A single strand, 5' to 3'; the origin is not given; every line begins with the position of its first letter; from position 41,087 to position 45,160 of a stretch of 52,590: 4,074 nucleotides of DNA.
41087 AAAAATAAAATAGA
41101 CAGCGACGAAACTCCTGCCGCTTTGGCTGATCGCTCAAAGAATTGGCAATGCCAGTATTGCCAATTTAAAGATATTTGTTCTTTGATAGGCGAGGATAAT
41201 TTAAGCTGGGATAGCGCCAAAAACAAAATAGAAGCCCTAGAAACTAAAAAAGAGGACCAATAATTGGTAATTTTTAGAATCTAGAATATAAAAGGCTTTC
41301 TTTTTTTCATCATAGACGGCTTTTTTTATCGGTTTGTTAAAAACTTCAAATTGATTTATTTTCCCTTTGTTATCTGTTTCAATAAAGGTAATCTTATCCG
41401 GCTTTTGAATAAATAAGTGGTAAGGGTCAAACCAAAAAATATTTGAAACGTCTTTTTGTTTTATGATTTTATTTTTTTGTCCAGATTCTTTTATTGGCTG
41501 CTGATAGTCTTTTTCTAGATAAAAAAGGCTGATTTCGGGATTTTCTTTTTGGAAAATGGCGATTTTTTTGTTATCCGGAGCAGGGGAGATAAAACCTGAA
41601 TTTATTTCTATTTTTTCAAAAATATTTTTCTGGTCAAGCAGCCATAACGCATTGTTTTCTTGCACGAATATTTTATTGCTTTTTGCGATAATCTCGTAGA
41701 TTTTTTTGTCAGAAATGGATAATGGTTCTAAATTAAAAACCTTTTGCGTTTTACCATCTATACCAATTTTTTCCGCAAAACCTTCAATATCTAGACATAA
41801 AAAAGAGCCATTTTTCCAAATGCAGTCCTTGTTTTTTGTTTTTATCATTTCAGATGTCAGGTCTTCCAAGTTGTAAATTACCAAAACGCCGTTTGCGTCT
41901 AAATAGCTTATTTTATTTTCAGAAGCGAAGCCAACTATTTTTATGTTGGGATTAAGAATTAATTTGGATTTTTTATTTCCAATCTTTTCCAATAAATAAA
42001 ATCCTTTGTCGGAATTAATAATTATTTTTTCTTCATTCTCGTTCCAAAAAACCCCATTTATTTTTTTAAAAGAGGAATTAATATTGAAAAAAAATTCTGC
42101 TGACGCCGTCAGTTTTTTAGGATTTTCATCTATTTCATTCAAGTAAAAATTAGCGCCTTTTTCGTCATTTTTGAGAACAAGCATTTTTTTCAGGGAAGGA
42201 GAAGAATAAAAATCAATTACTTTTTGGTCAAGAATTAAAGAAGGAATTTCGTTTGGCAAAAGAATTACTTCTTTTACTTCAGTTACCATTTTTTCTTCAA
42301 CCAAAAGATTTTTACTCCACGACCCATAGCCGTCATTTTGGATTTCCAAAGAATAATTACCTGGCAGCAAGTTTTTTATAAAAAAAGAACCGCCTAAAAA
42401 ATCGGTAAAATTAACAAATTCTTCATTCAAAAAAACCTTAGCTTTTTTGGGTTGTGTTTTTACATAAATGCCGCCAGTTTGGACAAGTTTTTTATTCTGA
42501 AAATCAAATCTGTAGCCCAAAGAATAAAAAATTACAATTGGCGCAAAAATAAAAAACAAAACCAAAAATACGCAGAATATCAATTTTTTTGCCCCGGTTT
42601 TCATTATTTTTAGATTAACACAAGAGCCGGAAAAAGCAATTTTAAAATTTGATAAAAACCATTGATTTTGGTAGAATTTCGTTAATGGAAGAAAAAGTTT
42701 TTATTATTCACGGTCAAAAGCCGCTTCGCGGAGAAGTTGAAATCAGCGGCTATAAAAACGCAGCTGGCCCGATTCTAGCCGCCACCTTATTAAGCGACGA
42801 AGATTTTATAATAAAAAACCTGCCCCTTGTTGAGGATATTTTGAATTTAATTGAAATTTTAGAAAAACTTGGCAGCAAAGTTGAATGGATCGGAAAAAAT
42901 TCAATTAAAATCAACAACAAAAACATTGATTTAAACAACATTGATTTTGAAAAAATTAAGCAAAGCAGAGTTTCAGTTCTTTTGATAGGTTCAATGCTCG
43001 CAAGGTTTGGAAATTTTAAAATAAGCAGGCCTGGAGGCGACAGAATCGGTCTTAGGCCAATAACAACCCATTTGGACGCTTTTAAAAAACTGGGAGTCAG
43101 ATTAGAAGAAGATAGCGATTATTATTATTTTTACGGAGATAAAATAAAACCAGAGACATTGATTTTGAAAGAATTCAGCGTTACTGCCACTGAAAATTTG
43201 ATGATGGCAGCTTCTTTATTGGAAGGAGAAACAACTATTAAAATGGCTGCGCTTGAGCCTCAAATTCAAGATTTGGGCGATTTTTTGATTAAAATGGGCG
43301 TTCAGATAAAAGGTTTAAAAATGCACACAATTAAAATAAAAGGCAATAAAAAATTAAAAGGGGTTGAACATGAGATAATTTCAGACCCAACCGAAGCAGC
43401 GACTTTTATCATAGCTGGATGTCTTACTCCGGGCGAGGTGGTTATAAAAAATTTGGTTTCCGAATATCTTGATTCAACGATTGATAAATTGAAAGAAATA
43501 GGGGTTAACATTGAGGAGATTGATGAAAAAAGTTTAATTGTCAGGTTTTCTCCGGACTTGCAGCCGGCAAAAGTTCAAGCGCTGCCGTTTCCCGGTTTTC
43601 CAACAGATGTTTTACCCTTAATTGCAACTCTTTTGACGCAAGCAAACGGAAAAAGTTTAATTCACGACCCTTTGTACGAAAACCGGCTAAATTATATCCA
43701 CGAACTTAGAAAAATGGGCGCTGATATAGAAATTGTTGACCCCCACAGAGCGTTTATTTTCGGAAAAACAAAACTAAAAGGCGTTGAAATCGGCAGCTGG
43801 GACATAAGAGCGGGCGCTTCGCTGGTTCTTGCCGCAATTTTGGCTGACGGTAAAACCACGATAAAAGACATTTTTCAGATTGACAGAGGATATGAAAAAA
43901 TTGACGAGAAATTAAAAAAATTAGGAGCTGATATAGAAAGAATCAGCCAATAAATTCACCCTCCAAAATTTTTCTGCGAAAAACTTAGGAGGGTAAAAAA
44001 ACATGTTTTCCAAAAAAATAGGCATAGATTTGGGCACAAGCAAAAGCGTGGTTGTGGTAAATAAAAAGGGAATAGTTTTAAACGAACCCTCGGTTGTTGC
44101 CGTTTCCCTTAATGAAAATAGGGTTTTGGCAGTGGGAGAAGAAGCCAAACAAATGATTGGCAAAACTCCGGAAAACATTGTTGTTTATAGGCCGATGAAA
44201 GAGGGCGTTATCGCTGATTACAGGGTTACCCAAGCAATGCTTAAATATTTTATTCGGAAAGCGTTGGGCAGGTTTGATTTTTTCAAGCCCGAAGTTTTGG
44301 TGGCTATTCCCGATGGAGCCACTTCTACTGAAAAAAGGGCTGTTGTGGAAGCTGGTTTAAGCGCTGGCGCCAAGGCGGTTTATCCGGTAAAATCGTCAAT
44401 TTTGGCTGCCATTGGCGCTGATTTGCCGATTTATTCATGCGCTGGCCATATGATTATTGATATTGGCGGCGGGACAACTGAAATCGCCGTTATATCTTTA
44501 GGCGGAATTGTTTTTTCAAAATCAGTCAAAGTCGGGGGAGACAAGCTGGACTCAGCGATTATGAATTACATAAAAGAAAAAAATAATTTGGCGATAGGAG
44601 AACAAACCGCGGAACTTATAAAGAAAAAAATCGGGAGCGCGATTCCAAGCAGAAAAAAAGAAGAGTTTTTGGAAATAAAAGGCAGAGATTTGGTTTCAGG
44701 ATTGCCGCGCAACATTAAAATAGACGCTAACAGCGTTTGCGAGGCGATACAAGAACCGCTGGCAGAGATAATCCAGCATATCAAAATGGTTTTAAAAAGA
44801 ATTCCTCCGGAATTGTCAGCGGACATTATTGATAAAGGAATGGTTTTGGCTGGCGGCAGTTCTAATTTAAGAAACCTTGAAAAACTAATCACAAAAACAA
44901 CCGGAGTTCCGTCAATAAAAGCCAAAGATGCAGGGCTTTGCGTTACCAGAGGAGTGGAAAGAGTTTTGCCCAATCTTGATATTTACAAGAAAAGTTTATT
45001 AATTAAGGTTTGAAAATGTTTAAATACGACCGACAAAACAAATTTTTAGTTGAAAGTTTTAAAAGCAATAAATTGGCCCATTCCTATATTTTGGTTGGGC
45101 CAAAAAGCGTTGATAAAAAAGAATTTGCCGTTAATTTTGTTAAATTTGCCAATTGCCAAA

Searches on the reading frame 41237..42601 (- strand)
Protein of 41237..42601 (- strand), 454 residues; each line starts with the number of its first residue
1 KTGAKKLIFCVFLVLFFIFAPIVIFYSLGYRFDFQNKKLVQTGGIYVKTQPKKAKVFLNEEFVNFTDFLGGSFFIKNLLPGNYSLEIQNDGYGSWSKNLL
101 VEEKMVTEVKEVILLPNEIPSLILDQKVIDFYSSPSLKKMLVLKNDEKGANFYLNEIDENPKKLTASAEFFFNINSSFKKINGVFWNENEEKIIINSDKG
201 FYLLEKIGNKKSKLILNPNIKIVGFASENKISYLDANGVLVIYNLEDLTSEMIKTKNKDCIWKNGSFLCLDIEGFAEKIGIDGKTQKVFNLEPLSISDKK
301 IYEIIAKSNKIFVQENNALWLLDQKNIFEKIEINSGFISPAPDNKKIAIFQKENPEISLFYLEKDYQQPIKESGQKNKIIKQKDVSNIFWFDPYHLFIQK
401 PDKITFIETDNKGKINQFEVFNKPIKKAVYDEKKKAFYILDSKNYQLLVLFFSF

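Call 44: search_protein_families(library=pfam, proteins=[window:41237-42601:-], max_evalue=0.001)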
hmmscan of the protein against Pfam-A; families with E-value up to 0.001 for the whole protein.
window:41237-42601:- (454 aa): 2 families
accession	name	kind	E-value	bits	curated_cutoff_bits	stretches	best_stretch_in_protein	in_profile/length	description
PF08308.17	PEGA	-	0.00041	20.6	20.8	0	43-110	2-64/71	PEGA domain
PF04053.20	B-prop_COPA_B_2nd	-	0.00049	20.1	57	0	359-445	80-168/248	COPA/B second beta-propeller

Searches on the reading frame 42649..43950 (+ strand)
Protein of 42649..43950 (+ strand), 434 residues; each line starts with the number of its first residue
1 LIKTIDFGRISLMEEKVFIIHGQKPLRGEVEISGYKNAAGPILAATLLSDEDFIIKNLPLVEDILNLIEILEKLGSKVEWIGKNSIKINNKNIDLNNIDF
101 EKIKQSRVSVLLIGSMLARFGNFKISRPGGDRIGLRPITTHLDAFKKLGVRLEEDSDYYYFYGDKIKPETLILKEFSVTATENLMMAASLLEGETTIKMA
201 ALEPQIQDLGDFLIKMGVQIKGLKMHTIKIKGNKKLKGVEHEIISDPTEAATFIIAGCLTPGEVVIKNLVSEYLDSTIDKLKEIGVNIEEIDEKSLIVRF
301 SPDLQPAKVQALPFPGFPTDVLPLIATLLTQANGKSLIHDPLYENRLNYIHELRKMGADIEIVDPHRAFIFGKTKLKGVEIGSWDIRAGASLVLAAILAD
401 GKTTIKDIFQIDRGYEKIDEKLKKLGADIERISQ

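Call 44: search_protein_families(library=pfam, proteins=[window:42649-43950:+], max_evalue=0.001)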
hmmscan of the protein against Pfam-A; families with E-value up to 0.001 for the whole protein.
window:42649-43950:+ (434 aa): 2 families
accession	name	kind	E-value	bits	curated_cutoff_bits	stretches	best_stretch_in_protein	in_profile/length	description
PF00275.25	EPSP_synthase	-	6.8e-83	279.1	22.8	1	21-422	2-417/417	EPSP synthase (3-phosphoshikimate 1-carboxyvinyltransferase)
PF08676.16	MutL_C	-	0.00064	19.9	25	0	259-304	49-94/142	MutL C terminal dimerisation domain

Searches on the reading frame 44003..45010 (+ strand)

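Call 44: search_protein_families(library=pfam, proteins=[window:44003-45010:+], max_evalue=0.001)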
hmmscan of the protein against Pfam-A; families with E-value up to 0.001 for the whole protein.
window:44003-45010:+ (336 aa): 7 families
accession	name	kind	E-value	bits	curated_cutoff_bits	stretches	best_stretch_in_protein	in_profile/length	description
PF06723.19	MreB_Mbl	-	6.8e-128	426.5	27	1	4-327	2-324/327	MreB/Mbl protein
PF14450.12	FtsA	-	4.4e-15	56.6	31.8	1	151-303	2-106/127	Cell division protein FtsA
PF00022.25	Actin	-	8.5e-10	38.2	27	1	29-210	31-204/410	Actin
PF11104.14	PilM_2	-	1.4e-07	31.2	27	0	150-223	183-248/340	Type IV pilus assembly protein PilM;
PF00012.26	HSP70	-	6.5e-07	28.4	20.6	1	98-309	136-359/599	Hsp70 protein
PF06277.17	EutA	-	4.3e-05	23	27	1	130-205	123-205/475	Ethanolamine utilisation protein EutA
PF02541.22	Ppx-GppA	-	0.00059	19.8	27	0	147-183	112-148/285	Ppx/GppA phosphatase family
